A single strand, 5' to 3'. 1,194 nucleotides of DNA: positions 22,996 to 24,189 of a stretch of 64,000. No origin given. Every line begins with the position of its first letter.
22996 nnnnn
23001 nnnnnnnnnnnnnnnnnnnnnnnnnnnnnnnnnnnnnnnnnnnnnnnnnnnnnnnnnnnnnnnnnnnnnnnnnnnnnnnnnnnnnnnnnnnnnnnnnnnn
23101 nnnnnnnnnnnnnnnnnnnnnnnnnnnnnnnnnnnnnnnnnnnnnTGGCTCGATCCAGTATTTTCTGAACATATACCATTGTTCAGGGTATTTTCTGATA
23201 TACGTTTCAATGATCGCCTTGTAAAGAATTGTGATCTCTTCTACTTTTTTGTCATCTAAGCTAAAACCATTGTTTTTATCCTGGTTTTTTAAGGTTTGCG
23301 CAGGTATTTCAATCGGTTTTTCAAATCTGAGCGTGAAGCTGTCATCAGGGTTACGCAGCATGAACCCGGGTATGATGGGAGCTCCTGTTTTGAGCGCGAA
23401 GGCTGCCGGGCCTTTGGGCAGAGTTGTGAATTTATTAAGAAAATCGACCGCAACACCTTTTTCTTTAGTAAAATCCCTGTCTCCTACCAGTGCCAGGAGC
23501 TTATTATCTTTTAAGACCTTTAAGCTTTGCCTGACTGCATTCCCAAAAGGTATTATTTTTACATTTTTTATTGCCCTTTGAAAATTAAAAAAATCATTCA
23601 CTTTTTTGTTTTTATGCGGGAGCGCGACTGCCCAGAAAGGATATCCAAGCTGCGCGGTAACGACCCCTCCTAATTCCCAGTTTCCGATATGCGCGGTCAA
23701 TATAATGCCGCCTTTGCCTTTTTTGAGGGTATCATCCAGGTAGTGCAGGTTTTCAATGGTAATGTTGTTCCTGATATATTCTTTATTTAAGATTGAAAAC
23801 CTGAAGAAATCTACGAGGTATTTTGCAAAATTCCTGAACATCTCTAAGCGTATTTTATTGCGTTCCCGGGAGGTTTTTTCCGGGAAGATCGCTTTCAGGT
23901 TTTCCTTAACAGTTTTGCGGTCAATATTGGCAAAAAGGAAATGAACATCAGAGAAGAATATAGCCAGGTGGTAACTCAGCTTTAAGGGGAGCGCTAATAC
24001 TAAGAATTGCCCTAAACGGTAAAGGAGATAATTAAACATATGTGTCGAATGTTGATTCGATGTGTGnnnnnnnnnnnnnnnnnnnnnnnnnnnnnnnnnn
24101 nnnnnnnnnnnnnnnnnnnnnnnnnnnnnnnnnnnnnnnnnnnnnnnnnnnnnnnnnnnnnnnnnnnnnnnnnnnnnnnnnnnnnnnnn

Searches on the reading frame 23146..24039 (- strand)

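Call 47: search_protein_families(library=pfam, proteins=[window:23146-24039:-], max_evalue=0.0001)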
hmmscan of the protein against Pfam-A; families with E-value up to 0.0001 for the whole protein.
window:23146-24039:- (298 aa): 1 family
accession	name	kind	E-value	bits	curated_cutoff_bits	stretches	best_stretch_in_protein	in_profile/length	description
PF03279.18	Lip_A_acyltrans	-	3.9e-50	171.1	22.3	1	6-295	18-293/295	Bacterial lipid A biosynthesis acyltransferase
